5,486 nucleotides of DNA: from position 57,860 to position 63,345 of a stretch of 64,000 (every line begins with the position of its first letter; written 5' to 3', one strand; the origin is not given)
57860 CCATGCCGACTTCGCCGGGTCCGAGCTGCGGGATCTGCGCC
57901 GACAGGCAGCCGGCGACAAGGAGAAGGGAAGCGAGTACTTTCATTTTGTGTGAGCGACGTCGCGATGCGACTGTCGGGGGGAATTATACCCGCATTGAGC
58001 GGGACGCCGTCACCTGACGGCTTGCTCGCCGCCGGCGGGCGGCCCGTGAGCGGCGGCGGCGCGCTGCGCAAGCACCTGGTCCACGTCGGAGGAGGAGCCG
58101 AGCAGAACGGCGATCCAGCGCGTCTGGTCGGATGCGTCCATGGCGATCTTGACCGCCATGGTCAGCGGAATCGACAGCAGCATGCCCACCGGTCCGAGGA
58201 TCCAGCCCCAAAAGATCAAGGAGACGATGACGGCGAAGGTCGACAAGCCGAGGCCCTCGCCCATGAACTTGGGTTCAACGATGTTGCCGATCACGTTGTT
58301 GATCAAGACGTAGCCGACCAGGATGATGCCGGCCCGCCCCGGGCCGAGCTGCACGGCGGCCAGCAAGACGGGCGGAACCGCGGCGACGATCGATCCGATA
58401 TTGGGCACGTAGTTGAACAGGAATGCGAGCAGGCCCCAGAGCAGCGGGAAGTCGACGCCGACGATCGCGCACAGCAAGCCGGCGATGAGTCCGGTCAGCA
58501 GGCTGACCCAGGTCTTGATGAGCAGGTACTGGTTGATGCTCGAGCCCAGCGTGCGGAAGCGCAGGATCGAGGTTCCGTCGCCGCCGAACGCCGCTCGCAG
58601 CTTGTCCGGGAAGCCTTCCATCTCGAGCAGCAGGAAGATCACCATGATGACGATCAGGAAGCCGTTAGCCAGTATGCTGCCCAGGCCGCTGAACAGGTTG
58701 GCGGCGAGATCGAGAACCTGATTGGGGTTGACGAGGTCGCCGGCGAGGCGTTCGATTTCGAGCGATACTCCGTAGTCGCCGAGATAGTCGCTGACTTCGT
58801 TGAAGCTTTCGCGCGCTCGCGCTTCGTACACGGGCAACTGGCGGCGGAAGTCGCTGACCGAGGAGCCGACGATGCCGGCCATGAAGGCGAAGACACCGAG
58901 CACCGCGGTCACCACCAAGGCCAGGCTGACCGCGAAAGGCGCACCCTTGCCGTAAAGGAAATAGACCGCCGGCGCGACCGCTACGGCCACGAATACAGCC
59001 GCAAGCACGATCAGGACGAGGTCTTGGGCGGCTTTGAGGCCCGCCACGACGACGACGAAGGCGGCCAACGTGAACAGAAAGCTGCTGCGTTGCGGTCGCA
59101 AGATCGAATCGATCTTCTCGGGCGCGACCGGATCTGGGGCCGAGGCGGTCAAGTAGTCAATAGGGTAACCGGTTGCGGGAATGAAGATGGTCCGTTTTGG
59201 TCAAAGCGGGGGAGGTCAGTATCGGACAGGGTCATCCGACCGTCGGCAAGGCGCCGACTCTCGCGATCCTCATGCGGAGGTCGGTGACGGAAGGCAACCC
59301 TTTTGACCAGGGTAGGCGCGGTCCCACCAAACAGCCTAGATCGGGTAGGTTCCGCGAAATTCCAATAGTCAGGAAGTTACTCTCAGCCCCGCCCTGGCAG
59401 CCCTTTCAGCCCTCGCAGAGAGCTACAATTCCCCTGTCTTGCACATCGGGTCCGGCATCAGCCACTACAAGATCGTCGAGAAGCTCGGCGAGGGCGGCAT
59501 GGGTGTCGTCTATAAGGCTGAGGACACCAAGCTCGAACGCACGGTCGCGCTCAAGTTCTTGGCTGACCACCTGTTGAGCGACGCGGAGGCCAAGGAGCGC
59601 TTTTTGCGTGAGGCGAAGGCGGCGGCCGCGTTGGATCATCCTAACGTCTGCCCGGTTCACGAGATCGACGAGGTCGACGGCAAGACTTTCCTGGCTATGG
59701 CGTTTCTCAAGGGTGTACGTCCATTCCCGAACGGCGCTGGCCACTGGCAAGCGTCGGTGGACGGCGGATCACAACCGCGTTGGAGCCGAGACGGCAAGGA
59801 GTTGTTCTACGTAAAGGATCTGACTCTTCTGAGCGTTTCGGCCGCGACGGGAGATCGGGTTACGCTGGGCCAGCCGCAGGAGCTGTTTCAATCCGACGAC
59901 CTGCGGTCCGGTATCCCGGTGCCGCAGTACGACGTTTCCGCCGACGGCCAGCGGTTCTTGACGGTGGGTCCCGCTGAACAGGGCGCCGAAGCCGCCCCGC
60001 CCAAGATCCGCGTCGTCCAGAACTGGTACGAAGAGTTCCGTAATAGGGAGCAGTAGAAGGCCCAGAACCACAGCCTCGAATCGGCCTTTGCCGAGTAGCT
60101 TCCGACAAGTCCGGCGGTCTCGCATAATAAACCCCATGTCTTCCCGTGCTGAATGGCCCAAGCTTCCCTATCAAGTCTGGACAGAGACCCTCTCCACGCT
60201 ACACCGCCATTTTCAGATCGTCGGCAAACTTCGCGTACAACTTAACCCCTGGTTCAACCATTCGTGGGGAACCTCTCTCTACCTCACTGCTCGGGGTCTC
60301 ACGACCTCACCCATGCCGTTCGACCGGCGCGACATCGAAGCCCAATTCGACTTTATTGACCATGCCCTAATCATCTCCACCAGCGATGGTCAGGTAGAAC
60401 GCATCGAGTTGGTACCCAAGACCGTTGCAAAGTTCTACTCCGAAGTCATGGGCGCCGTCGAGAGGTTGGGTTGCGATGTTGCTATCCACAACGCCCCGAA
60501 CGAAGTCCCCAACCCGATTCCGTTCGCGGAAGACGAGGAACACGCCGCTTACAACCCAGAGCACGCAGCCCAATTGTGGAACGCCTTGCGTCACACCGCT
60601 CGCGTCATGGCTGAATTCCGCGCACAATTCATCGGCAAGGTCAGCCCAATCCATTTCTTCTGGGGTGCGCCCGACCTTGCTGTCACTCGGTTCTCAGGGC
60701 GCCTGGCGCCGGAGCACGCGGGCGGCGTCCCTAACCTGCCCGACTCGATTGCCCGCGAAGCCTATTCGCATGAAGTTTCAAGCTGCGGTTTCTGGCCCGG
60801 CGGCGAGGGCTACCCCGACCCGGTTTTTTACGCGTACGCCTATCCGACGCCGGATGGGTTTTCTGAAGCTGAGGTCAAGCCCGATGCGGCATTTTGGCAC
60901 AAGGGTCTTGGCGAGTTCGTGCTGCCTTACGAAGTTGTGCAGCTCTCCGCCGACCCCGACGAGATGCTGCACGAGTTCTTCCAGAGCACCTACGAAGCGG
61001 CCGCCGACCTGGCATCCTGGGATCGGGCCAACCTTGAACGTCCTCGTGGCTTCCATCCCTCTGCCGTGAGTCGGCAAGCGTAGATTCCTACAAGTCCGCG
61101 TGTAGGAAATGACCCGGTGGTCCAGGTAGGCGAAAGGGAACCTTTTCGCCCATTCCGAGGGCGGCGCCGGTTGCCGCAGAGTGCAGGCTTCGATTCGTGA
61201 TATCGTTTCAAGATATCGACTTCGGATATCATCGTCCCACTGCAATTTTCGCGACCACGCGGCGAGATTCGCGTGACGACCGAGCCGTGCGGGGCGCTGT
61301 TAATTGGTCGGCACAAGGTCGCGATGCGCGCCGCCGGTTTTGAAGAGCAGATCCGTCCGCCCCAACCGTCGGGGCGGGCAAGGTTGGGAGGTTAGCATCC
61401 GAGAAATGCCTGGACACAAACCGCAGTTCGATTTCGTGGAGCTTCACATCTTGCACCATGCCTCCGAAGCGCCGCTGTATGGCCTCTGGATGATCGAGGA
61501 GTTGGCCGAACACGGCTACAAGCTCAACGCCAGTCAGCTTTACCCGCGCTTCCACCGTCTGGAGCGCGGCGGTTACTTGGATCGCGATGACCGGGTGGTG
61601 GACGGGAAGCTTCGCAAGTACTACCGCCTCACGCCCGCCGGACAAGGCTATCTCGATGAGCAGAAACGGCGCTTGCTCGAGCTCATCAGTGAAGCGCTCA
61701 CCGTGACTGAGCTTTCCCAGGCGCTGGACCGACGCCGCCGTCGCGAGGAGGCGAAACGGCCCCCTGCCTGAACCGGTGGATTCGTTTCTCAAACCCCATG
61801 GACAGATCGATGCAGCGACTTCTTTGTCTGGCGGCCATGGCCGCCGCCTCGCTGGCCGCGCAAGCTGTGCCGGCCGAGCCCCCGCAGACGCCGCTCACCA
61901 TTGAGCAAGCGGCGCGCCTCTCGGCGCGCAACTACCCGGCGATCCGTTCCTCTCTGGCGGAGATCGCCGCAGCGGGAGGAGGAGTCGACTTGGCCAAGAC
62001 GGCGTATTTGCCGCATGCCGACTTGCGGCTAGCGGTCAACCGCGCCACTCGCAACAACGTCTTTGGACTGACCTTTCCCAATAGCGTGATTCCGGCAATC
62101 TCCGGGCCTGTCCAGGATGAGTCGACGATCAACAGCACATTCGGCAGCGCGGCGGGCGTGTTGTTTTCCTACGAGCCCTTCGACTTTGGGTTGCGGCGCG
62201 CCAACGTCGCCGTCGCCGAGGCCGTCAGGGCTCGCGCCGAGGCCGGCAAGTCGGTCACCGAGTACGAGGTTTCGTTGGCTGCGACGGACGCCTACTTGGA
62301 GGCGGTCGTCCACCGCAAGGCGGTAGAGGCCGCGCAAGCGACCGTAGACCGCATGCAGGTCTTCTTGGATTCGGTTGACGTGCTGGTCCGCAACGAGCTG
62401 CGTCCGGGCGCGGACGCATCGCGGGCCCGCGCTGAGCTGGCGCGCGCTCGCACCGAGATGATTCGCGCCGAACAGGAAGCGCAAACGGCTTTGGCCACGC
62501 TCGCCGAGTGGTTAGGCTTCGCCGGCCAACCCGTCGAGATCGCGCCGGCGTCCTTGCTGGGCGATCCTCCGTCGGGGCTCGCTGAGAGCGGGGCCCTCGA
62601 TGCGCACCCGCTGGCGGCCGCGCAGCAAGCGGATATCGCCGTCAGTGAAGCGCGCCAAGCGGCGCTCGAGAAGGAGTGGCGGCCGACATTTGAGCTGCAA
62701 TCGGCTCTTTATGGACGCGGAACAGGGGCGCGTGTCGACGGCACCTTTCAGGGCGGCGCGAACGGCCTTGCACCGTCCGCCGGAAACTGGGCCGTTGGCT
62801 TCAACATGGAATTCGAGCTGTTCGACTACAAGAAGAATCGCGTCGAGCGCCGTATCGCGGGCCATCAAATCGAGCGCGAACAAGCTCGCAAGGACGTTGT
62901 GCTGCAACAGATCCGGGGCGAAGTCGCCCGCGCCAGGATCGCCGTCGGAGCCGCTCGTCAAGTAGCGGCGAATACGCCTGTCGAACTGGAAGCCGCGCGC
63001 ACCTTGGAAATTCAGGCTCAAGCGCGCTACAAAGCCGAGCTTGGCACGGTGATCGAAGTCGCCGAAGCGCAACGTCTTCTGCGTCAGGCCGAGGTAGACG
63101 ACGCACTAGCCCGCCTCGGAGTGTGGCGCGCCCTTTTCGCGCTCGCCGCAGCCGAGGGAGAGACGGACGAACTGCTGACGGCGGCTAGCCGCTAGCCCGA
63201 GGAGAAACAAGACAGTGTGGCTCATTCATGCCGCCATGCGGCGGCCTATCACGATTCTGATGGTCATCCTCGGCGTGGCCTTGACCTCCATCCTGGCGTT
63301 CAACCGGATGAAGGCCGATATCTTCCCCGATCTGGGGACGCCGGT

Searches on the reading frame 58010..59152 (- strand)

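Call 95: search_protein_families(library=pfam, proteins=[window:58010-59152:-], max_evalue=0.001)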
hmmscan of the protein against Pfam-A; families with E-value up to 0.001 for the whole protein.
window:58010-59152:- (380 aa): 1 family
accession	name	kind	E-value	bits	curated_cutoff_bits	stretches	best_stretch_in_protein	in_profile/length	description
PF01594.21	AI-2E_transport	-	8.6e-54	183.3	34.3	1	26-340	2-325/327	AI-2E family transporter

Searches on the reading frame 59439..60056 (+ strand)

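Call 95: search_protein_families(library=pfam, proteins=[window:59439-60056:+], max_evalue=0.001)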
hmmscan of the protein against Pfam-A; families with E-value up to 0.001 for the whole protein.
window:59439-60056:+ (205 aa): 2 families
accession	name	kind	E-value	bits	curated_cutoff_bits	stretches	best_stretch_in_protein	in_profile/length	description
PF00069.31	Pkinase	-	6.7e-10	39.2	31.7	1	10-92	1-82/263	Protein kinase domain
PF07714.23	PK_Tyr_Ser-Thr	-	1.3e-06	28.4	23.1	1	11-91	2-84/258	Protein tyrosine and serine/threonine kinase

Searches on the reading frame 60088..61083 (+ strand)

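Call 76: search_protein_families(library=pfam, proteins=[window:60088-61083:+], max_evalue=0.001)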
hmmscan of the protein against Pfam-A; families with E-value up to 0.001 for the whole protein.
window:60088-61083:+ (331 aa): 1 family
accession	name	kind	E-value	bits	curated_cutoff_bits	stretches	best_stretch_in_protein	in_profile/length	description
PF19459.4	DUF5996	-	2.2e-134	447.7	25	1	23-317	1-295/296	Family of unknown function (DUF5996)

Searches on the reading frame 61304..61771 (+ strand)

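Call 95: search_protein_families(library=pfam, proteins=[window:61304-61771:+], max_evalue=0.001)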
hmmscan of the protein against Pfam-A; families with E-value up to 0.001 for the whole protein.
window:61304-61771:+ (155 aa): 1 family
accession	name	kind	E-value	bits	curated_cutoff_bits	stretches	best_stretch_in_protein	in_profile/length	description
PF03551.20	PadR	-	2e-18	66.6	27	1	49-118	1-74/75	Transcriptional regulator PadR-like family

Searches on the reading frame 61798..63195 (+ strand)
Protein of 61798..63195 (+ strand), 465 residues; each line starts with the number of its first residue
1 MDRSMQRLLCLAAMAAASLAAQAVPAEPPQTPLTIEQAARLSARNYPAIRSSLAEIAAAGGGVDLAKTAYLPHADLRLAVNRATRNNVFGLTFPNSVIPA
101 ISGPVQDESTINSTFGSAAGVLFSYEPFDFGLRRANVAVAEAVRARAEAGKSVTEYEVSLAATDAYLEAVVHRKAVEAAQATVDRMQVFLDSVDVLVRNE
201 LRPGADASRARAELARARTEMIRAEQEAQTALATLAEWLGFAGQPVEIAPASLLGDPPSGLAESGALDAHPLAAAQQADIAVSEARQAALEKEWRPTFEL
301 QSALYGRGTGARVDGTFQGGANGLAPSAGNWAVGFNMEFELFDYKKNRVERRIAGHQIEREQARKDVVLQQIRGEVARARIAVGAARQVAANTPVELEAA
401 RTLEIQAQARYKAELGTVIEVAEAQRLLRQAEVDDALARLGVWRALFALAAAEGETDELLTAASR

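Call 95: search_protein_families(library=pfam, proteins=[window:61798-63195:+], max_evalue=0.001)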
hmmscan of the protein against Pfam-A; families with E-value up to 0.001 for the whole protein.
window:61798-63195:+ (465 aa): 1 family
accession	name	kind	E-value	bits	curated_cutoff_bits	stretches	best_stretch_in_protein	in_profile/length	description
PF02321.23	OEP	-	8.3e-36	124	22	2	36-240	2-187/187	Outer membrane efflux protein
